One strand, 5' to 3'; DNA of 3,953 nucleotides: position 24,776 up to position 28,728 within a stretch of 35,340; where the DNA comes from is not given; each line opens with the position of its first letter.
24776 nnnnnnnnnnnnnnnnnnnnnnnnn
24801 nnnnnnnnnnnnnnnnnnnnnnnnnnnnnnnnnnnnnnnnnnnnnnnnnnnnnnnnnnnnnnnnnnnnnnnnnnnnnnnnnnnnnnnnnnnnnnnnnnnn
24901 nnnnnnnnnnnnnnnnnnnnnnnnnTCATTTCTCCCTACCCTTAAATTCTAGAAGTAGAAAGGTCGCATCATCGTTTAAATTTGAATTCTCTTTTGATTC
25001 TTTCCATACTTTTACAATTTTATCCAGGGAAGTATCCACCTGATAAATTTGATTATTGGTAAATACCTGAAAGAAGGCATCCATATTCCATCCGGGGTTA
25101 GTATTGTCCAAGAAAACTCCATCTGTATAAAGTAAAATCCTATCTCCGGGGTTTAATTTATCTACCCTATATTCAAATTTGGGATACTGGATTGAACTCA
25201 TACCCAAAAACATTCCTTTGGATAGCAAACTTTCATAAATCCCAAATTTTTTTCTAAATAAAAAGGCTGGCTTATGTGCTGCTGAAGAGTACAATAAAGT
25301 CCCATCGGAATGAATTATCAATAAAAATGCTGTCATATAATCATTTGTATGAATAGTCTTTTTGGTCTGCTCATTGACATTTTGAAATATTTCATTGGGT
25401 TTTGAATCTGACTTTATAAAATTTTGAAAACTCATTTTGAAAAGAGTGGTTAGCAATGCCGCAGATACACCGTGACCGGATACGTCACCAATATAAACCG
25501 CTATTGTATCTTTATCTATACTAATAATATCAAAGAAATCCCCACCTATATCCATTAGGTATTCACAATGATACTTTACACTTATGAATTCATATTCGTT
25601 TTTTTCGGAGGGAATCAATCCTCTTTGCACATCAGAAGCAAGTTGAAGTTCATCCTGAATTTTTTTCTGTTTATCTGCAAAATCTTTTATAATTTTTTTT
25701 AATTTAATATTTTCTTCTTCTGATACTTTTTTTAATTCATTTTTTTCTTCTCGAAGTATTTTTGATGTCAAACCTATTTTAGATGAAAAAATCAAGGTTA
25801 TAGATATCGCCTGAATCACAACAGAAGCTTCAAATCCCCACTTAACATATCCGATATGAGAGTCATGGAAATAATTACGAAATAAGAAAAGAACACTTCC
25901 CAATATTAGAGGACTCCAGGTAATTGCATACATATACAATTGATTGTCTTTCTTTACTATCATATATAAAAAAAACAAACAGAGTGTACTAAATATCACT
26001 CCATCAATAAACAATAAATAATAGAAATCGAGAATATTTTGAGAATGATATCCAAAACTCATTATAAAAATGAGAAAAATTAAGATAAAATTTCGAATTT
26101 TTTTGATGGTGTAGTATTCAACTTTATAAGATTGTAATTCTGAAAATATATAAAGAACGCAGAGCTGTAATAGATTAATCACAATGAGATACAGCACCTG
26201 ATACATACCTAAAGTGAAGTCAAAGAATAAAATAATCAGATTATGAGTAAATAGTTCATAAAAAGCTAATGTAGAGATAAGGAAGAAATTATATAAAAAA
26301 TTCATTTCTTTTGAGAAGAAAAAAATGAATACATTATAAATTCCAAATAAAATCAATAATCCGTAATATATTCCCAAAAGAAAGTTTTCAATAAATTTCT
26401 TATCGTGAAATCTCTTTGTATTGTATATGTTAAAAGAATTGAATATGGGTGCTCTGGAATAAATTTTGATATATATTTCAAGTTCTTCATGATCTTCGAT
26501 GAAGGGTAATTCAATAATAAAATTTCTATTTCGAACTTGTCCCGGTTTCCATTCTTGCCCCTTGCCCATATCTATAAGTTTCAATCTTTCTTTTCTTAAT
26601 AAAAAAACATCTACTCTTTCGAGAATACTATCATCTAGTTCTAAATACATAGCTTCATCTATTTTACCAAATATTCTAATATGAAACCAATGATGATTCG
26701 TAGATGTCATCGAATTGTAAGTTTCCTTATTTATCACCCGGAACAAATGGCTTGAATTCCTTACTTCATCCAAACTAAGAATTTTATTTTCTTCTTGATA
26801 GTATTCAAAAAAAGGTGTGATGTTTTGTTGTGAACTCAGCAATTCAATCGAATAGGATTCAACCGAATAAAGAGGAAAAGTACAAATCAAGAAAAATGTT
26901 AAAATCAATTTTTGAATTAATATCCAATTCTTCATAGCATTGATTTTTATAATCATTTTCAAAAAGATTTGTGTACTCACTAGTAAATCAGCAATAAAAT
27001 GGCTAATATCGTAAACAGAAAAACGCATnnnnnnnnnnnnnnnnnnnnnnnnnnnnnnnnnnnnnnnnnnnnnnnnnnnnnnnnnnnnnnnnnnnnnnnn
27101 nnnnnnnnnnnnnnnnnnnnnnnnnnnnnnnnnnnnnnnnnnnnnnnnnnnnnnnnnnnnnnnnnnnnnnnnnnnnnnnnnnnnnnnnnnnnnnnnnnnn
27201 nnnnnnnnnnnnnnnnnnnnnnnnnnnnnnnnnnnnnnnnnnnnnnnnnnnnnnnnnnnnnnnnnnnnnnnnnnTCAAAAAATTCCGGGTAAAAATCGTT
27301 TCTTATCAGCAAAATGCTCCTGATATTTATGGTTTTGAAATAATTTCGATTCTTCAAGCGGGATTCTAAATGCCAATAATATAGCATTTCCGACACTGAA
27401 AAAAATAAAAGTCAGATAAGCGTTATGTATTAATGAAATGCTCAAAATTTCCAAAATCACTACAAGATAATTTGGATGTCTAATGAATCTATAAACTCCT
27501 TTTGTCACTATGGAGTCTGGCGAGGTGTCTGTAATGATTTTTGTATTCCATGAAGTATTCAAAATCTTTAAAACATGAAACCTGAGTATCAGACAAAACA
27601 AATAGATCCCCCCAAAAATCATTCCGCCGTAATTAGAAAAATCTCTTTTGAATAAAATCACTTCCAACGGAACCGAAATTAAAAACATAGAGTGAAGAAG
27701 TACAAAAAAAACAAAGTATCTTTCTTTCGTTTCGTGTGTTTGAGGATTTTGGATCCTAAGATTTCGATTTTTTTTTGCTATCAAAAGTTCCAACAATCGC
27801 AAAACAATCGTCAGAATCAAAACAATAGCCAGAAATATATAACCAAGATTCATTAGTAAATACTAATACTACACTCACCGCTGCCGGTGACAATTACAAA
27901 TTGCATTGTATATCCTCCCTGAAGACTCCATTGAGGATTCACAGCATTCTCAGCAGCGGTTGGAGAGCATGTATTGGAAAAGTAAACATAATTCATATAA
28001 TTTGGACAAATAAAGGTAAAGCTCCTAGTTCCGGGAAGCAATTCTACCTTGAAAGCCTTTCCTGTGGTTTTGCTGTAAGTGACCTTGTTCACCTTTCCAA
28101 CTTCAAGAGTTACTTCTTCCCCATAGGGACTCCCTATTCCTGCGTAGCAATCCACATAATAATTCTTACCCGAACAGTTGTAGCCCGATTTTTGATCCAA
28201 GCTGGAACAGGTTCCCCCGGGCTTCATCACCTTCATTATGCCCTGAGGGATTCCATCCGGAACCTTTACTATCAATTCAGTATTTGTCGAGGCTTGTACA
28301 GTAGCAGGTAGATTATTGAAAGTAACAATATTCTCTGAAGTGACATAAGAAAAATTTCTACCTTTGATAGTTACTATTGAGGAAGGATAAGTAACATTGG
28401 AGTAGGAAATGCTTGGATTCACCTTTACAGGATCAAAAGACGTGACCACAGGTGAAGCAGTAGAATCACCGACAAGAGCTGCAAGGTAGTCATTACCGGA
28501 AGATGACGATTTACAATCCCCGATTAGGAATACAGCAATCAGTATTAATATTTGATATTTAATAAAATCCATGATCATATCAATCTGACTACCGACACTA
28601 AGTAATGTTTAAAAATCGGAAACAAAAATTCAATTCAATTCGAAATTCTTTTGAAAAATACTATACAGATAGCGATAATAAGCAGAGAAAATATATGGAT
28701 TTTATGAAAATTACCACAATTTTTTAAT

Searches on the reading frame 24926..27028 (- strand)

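Call 7: search_protein_families(library=pfam, proteins=[window:24926-27028:-])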
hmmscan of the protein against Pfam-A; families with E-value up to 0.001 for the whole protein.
window:24926-27028:- (700 aa): 3 families
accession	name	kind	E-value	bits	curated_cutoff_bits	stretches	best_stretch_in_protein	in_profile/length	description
PF07228.17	SpoIIE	-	9.8e-35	120.7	25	1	506-695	2-191/192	Stage II sporulation protein E (SpoIIE)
PF07696.17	7TMR-DISMED2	-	5.7e-16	59.2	22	1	72-200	2-133/136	7TMR-DISM extracellular 2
PF07695.17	7TMR-DISM_7TM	-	1.5e-12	48.3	29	1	214-415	1-203/205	7TM diverse intracellular signalling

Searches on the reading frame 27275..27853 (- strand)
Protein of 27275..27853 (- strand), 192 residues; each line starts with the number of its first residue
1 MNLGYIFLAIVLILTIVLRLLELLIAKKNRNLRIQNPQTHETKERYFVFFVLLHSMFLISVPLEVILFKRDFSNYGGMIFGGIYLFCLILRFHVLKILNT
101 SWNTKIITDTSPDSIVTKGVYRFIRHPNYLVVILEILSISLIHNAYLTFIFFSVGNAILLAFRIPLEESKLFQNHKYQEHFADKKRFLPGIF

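Call 48: search_protein_families(library=pfam, proteins=[window:27275-27853:-], max_evalue=0.00001)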
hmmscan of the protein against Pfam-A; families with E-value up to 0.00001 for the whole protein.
window:27275-27853:- (192 aa): 3 families
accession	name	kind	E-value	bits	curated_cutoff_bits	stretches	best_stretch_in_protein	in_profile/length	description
PF04140.19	ICMT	-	1.1e-21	77.5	24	1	83-172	4-94/95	Isoprenylcysteine carboxyl methyltransferase (ICMT) family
PF04191.18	PEMT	-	9.4e-08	32.9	25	1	77-169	6-96/105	Phospholipid methyltransferase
PF06966.17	DUF1295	-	3.7e-06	27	20.4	1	31-183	73-230/235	Protein of unknown function (DUF1295)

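Call 50: find_encoding_contigs(protein=window:27275-27853:-, flank=3500, max_places=10)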
Protein window:27275-27853:- (192 aa): 17 contigs read that carry it; 10 places shown.
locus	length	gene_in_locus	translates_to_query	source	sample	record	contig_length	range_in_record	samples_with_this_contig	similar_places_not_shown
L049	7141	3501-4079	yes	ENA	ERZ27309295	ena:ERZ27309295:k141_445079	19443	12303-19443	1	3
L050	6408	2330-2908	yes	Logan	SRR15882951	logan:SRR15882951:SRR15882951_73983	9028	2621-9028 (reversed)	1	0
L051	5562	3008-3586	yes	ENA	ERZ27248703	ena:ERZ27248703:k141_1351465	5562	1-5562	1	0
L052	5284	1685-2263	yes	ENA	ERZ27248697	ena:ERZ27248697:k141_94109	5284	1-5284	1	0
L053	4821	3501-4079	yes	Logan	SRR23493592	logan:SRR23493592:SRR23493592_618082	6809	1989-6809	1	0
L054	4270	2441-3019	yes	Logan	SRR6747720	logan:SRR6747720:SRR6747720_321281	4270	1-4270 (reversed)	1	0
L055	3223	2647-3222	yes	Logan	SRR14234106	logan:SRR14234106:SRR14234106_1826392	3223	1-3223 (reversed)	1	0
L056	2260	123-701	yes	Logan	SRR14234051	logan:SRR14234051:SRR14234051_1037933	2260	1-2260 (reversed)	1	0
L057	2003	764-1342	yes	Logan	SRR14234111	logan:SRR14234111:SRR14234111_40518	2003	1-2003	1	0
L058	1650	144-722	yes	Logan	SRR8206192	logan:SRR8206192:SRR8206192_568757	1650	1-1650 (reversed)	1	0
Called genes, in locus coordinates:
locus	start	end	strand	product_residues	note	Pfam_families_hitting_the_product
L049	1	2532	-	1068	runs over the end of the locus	PF00672:HAMP, PF07228:SpoIIE, PF00515:TPR_1 (faint), PF07719:TPR_2 (faint), PF13181:TPR_8 (faint), PF13414:TPR_11 (faint), PF13424:TPR_12 (faint), PF14559:TPR_19 (weak), +4 more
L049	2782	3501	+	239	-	PF01833:TIG (weak)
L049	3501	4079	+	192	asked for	PF06966:DUF1295 (weak), PF04191:PEMT, PF04140:ICMT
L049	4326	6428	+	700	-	PF07696:7TMR-DISMED2, PF07695:7TMR-DISM_7TM, PF07228:SpoIIE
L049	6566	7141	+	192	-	?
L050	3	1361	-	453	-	?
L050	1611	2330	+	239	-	PF01833:TIG (weak)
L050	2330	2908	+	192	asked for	PF06966:DUF1295 (weak), PF04191:PEMT, PF04140:ICMT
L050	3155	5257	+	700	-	PF07696:7TMR-DISMED2, PF07695:7TMR-DISM_7TM, PF07228:SpoIIE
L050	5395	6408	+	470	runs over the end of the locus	PF07228:SpoIIE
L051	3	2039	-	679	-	?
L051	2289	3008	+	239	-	PF01833:TIG (weak)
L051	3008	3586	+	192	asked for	PF06966:DUF1295 (weak), PF04191:PEMT, PF04140:ICMT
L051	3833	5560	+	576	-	?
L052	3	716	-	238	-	?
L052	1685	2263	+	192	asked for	PF06966:DUF1295 (weak), PF04191:PEMT, PF04140:ICMT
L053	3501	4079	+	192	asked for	PF06966:DUF1295 (weak), PF04191:PEMT, PF04140:ICMT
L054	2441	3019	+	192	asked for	PF06966:DUF1295 (weak), PF04191:PEMT, PF04140:ICMT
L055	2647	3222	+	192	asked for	PF06966:DUF1295 (weak), PF04191:PEMT, PF04140:ICMT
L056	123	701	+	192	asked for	PF06966:DUF1295 (weak), PF04191:PEMT, PF04140:ICMT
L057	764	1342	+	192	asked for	PF06966:DUF1295 (weak), PF04191:PEMT, PF04140:ICMT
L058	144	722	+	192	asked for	PF06966:DUF1295 (weak), PF04191:PEMT, PF04140:ICMT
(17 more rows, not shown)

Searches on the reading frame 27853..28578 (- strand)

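Call 48: search_protein_families(library=pfam, proteins=[window:27853-28578:-], max_evalue=0.00001)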
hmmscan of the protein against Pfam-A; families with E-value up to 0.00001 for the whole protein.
window:27853-28578:- (241 aa): 1 family
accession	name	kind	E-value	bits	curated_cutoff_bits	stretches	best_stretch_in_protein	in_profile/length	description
PF01833.30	TIG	-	1.5e-06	28.6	20.9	1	56-114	5-64/84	IPT/TIG domain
